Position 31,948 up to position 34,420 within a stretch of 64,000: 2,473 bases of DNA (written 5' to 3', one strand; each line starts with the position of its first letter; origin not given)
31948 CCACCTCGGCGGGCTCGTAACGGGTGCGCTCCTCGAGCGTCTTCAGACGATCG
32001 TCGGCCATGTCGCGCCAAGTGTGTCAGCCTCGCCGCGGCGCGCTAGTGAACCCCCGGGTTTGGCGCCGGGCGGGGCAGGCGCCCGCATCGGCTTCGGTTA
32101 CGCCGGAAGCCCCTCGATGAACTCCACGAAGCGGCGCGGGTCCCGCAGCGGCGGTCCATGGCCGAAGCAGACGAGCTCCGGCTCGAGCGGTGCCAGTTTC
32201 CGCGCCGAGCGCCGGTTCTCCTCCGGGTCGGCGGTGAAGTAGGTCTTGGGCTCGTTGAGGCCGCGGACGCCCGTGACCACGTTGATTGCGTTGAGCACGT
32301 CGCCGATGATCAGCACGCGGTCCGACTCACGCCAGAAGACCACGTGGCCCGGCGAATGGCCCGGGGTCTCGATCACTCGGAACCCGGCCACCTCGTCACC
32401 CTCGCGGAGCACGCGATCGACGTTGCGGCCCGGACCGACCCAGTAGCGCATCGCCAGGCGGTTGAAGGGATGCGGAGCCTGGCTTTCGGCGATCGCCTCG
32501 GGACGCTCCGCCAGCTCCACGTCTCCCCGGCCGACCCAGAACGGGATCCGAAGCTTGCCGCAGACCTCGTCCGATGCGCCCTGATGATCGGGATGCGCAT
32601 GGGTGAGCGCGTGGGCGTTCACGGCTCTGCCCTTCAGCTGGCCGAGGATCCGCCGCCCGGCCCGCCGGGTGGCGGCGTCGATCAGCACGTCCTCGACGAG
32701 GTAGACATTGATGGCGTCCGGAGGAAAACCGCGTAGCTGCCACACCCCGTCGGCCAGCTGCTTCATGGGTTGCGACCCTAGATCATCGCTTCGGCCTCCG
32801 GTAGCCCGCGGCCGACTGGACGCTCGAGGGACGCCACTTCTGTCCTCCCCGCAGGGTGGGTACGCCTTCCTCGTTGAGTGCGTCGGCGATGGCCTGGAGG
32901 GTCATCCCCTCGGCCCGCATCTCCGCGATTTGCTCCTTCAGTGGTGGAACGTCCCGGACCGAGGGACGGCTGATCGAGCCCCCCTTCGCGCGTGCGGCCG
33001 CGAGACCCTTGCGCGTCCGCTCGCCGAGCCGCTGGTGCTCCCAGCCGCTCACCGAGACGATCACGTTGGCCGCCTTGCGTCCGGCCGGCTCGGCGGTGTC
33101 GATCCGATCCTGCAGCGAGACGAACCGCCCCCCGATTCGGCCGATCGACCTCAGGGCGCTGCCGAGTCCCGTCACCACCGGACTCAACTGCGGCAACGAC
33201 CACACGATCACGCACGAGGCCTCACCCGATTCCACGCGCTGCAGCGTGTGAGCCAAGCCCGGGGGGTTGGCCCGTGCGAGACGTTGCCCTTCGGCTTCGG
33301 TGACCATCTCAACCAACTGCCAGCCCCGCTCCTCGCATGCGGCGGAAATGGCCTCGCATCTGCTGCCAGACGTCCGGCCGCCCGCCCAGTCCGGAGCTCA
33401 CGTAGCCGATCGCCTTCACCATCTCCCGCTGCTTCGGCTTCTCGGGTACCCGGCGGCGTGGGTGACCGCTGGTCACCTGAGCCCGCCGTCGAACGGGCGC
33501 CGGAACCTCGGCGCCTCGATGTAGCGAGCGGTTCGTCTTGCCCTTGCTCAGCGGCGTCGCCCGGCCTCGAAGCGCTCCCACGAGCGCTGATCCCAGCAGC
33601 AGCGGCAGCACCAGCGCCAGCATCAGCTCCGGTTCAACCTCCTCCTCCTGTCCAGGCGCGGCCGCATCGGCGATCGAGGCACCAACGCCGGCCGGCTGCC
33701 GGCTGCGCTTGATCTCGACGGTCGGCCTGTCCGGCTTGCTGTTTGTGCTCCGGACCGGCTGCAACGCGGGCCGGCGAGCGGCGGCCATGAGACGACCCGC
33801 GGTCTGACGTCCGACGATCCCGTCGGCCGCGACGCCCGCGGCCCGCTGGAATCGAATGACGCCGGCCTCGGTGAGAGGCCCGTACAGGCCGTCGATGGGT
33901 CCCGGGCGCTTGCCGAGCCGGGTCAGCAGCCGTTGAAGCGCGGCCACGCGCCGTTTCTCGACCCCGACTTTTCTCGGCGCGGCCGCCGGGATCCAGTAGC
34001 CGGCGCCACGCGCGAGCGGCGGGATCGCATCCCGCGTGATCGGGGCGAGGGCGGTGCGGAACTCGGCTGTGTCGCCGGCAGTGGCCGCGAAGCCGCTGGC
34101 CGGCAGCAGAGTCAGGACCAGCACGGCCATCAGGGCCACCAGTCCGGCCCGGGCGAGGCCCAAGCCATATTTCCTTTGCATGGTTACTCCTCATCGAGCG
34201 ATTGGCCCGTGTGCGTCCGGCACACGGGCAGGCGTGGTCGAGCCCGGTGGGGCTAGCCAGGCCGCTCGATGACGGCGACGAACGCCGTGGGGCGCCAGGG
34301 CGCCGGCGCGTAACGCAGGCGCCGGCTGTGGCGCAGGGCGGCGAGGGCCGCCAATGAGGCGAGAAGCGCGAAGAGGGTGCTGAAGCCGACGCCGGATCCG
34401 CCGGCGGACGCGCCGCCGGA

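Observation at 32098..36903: Accessory envelope-associated four-gene module wedged into the conserved clpX | valS junction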

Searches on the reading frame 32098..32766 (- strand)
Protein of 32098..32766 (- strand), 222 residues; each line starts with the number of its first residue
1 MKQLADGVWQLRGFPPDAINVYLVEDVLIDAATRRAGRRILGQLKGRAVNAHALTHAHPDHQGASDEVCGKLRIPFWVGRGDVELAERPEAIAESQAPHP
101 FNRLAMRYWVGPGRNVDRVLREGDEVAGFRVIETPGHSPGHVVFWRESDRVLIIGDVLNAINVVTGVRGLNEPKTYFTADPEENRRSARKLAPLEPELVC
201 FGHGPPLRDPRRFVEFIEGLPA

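Call 7: search_protein_families(library=pfam, max_evalue=0.01, proteins=[window:32098-32766:-])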
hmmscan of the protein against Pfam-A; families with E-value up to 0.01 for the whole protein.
window:32098-32766:- (222 aa): 1 family
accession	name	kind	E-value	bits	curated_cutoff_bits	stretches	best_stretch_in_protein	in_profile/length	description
PF00753.33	Lactamase_B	-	7.8e-25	88.4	22.7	1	16-203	3-196/196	Metallo-beta-lactamase superfamily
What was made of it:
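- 32098..32766 (-): MBL-fold hydrolase. A neighbour gene, not part of the cassette. Pfam Lactamase_B (call 7).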

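Call 16: search_protein_families(library=ncbifam, max_evalue=0.01, proteins=[window:32098-32766:-])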
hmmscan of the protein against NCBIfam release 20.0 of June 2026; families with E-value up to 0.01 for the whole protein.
window:32098-32766:- (222 aa): 10 families
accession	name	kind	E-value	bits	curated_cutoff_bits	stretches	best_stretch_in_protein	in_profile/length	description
TIGR03413.1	GSH_gloB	equivalog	6.1e-08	32.3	200.8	1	117-160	83-130/248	hydroxyacylglutathione hydrolase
NF041804.1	MBL_fold_SolJ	exception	2.7e-06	26.7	350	1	51-158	56-140/224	solanimycin biosynthesis MBL-fold hydrolase SolJ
NF012229.1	bla_class_B_core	domain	3.2e-06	27.4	100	1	27-145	27-137/139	metallo-beta-lactamase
NF045699.1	AHLLactAiiA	equivalog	0.00045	19.5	375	1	123-203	153-236/251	quorum-quenching N-acyl homoserine lactonase AiiA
NF053820.1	MBLfold_Strvi7410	exception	0.00065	19.2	525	0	129-149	171-191/343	Strvi_7410 family MBL fold metallo-hydrolase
NF040874.1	blaPJM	exception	0.00067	19.3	630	1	26-148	69-194/301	PJM family subclass B3 metallo-beta-lactamase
NF007597.0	PRK10241.1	equivalog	0.0012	18.2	421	0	123-160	92-131/251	hydroxyacylglutathione hydrolase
NF047979.1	lactonase_AidB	equivalog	0.0035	16.7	360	0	119-162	166-211/271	AidB family quorum-quenching N-acyl homoserine lactonase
NF033105.1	bla_subclass_B3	equivalog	0.0066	15.8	240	0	27-148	35-157/257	subclass B3 metallo-beta-lactamase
NF045700.1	AHLLactAttM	equivalog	0.0087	15.6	390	0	48-145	93-186/257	AttM family quorum-quenching N-acyl homoserine lactonase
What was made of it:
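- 32098..32766 (-): Only weak GloB- or lactonase-like NCBIfam matches (call 16).
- On Metallo-beta-lactamase superfamily (the MBL gene): No NCBIfam equivalog reaches its cut-off (call 16).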

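Call 59: search_protein_families(library=padloc, max_evalue=0.001, proteins=[window:32098-32766:-])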
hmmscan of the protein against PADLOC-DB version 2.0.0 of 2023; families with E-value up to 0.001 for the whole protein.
window:32098-32766:- (222 aa): 0 families
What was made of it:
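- On Known anti-phage defence systems: No hit for any of the four proteins (call 59).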

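Call 76: list_cluster_members(proteins=[P0007, window:32098-32766:-])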
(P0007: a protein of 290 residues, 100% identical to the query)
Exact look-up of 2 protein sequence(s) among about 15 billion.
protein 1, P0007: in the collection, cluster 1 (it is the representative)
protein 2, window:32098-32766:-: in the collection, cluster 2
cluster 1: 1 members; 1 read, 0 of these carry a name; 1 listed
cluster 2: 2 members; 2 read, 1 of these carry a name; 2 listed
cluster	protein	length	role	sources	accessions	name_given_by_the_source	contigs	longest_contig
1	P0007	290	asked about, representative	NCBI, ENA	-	-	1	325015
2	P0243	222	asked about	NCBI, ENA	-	-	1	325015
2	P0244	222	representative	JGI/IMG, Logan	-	glyoxylase-like metal-dependent hydrolase (beta-lactamase superfamily II)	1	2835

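Call 77: find_encoding_contigs(protein=window:32098-32766:-, flank=6000, max_places=2)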
Protein window:32098-32766:- (222 aa): no gene with exactly this product is on record in the collection.

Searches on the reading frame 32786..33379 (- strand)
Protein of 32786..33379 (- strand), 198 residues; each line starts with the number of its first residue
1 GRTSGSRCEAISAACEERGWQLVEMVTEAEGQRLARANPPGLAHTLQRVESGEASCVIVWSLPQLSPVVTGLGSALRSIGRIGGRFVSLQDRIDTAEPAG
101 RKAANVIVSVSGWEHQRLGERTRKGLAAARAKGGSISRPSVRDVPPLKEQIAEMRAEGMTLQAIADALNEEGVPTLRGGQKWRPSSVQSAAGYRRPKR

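Call 7: search_protein_families(library=pfam, max_evalue=0.01, proteins=[window:32786-33379:-])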
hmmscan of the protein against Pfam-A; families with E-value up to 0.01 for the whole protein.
seq(198 aa): 2 families
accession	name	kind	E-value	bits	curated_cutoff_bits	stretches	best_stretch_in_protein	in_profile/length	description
PF00239.26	Resolvase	-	4.1e-15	56.6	23.3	1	7-134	19-144/145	Resolvase, N terminal domain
PF07508.19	Recombinase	-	2.5e-06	28.1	21.1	1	149-188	8-46/102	Recombinase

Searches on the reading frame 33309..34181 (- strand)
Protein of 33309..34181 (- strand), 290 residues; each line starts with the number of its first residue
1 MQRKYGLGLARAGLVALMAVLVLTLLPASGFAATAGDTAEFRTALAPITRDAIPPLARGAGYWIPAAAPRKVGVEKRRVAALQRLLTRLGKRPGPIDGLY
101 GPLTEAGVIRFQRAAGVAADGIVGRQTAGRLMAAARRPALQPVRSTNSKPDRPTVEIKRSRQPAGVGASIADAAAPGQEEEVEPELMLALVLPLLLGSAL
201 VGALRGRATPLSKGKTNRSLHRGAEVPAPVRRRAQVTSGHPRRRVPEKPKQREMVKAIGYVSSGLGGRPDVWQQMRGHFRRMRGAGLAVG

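Call 7: search_protein_families(library=pfam, max_evalue=0.01, proteins=[window:33309-34181:-])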
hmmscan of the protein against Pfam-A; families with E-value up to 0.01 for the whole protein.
window:33309-34181:- (290 aa): 1 family
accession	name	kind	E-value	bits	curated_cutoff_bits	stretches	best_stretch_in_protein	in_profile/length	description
PF01471.23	PG_binding_1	-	7.7e-16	58.5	23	1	78-131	4-57/57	Putative peptidoglycan binding domain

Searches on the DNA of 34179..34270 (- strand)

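Call 36: build_rna_model(alignment_id=A2, structure=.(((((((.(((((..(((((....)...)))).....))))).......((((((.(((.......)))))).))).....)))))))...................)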
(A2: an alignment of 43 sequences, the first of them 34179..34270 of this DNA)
Model R1 built from alignment A2 (43 sequences, 108 columns); structure: as given.
model positions 94; base pairs 26; branch points 1; effective number of sequences 3.16; information 0.608 bits per position. Calibrated on 0.2 Mb of random sequence (short: E-values are rough).
structure used (alignment columns):
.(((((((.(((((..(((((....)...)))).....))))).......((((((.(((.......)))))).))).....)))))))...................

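Call 38: search_with_rna_model(model_id=R1, sources=[window, L001, L002, L003, L004, L005, L006, L007, L008, L009, L010, L011, L012, L013, L014, L015, L016, L017, L018, L019, L020, L021, L022, L023, L024, L025, L026, L027, L028, L029, L030, L031, L032, L033, L034, L035, L036, L037, L038, L039, L040, L041, L042, L043, L044, L045, L046, L047, L048, L049, L050, L051, L052, L053, L054, L055, L056, L057, L058, L059, L060, L061, L062, L063, L064, L065, L066, L067, L068, L069, L070, L071, L072, L073, L074, L075, L076, L077, L078], max_evalue=0.01, make_alignment=true)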
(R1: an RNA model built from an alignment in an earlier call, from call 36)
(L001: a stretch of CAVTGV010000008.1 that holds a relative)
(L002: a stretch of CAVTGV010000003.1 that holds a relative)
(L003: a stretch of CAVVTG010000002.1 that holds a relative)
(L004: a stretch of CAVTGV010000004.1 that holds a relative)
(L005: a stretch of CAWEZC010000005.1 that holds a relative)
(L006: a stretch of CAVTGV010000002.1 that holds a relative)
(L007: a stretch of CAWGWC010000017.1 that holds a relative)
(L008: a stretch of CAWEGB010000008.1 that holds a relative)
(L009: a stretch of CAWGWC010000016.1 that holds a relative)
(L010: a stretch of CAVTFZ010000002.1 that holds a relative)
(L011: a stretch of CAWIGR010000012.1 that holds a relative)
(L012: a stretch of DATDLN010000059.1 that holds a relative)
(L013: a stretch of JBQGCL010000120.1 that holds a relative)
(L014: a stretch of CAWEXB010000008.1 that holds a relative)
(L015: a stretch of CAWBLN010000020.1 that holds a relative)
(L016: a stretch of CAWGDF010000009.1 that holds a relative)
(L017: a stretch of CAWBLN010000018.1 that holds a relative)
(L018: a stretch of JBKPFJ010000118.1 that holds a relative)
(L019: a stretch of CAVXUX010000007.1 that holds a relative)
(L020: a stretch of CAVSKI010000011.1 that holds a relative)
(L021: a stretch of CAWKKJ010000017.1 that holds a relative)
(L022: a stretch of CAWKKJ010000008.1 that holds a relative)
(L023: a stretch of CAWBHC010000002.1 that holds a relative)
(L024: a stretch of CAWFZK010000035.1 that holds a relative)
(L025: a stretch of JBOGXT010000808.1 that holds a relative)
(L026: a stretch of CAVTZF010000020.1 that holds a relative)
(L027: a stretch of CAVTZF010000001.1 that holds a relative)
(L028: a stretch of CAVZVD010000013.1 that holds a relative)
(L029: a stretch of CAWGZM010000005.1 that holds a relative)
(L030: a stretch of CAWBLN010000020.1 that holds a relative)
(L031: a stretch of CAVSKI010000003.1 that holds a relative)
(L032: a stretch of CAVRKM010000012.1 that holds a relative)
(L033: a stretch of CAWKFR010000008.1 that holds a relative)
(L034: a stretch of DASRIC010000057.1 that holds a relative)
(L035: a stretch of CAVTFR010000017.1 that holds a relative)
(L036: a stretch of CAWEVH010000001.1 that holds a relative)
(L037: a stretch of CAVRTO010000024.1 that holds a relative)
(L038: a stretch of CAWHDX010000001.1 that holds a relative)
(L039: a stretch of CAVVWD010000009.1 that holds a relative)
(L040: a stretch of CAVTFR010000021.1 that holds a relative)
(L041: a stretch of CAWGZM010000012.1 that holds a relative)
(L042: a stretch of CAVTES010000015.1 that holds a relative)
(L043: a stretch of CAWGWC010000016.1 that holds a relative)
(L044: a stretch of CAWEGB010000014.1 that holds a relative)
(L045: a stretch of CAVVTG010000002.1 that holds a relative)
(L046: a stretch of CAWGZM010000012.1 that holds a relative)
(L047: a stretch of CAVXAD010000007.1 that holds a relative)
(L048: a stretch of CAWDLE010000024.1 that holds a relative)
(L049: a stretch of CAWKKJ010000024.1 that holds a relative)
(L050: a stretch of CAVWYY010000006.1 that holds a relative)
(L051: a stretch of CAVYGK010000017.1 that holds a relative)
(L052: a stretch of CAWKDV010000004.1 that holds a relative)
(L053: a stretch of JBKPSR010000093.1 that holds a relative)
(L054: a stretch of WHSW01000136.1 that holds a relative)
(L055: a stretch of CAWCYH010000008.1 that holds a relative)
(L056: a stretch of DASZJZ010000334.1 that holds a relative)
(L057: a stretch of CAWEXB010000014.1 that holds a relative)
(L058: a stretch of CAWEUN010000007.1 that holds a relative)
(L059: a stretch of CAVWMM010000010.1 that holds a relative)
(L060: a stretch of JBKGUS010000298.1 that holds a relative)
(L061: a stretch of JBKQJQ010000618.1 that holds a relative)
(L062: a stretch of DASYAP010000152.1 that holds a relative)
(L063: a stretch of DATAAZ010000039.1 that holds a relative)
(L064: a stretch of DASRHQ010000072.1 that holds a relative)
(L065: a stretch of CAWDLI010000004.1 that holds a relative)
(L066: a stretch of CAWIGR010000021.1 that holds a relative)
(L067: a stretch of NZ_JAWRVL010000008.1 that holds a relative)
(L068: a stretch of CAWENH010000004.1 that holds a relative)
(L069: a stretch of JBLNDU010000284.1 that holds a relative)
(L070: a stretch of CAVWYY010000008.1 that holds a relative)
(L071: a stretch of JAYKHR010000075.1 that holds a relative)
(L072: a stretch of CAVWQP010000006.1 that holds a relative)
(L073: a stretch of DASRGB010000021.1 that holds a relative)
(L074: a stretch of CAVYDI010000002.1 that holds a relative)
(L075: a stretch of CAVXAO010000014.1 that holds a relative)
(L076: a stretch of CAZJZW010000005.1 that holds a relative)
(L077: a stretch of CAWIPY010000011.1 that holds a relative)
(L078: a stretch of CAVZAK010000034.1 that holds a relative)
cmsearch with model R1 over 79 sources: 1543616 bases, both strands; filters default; matches with E-value up to 0.01: 56.
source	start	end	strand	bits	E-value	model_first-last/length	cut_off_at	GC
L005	9911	10004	+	99.7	3.1e-24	1-94/94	no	0.69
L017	9764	9859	+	96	3.3e-23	1-94/94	no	0.66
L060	7390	7482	+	94.3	1e-22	1-94/94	no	0.7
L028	9764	9856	+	94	1.2e-22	1-94/94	no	0.69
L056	8432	8524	+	92.6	3e-22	1-94/94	no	0.68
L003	9800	9893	+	91.8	5e-22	1-94/94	no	0.7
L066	9731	9823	+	91.7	5.5e-22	1-94/94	no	0.69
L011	9725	9820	+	91.6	5.7e-22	1-94/94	no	0.65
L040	9765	9860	+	91.5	6.2e-22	1-94/94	no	0.69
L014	9832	9925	+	91.5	6.2e-22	1-94/94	no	0.69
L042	9910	10003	+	91.3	6.9e-22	1-94/94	no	0.66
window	34178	34270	-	91.3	6.9e-22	1-94/94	no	0.69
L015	9909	10004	+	91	8.2e-22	1-94/94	no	0.65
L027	9134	9229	+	90.8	9.8e-22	1-94/94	no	0.67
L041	9816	9910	+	88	5.7e-21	1-94/94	no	0.67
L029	9191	9286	+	87.2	9.6e-21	1-94/94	no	0.69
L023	9908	10003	+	86.7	1.4e-20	1-94/94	no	0.68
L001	9912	10004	+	86.5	1.5e-20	1-94/94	no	0.61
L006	9756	9848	+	86.1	2e-20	1-94/94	no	0.63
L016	9205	9298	+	85.6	2.6e-20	1-94/94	no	0.69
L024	9907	10003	+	85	3.9e-20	1-94/94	no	0.67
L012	1426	1520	+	84.9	4.2e-20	1-94/94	no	0.68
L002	9912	10004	+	84.8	4.6e-20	1-94/94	no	0.61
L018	9809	9901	+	83.6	9.4e-20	1-94/94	no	0.65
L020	9768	9860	+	83.3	1.2e-19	1-94/94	no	0.63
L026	9905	10003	+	81.9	2.9e-19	1-94/94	no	0.68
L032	9884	9978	+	81.1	4.7e-19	1-94/94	no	0.65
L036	9731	9823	+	80.9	5.5e-19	1-94/94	no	0.63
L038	9905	10003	+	80.3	8.2e-19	1-94/94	no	0.68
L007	9722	9817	+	79.7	1.2e-18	1-94/94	no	0.68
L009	9909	10004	+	79.7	1.2e-18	1-94/94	no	0.68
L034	939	1031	+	79.5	1.3e-18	1-94/94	no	0.62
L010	9910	10003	+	78.7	2.3e-18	1-94/94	no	0.68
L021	9741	9833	+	78.6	2.5e-18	1-94/94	no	0.68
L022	9910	10002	+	78.6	2.5e-18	1-94/94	no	0.68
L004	9912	10004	+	78.2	3.1e-18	1-94/94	no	0.63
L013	960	1055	+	76.8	7.6e-18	1-94/94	no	0.69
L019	9908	10003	+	75.7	1.5e-17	1-94/94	no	0.66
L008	9733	9829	+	74.9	2.5e-17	1-94/94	no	0.67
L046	4503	4595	+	70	5.9e-16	1-94/94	no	0.66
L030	9910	10002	+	69.5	8e-16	1-94/94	no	0.67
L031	9910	10002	+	66.8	4.6e-15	1-94/94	no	0.65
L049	9909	10001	+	66.5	5.7e-15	1-94/94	no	0.68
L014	18203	18295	+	64.3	2.3e-14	1-94/94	no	0.66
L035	9909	10001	+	63.4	4.2e-14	1-94/94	no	0.7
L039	9909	10001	+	63.4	4.2e-14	1-94/94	no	0.7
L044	2580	2673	+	60.7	2.4e-13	1-94/94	no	0.64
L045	9909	10002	+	60.2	3.2e-13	1-94/94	no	0.62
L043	2002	2095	+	56.5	3.5e-12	1-94/94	no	0.62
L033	9885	10003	+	52.2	5.3e-11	1-94/94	no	0.7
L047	9786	9877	+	33.4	9.7e-06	1-94/94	no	0.7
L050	9704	9803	+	31.9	2.5e-05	1-94/94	no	0.56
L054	983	1077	+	31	4.3e-05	1-94/94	no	0.72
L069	603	701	+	30.6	5.6e-05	1-94/94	no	0.72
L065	9786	9876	+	30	8.6e-05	1-94/94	no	0.68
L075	9529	9636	+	22.6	0.0099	1-94/94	no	0.64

Alignment A4: 56 matches aligned to the model, 172 columns, each read 5' to 3' on its own strand. Consensus structure (alignment columns), stored with it:
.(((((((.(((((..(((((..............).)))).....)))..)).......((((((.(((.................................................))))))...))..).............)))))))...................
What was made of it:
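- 34178..34270 (-): Structured intercistronic RNA, a three-way junction. P1 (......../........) closes it, one arm holds the Rep stop codon, and one arm is a GC-rich hairpin. It ends 2 nt before the PGres Shine-Dalgarno sequence. Covariance model R1: 56 hits, one per cassette, and a single hit in the window (call 38).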
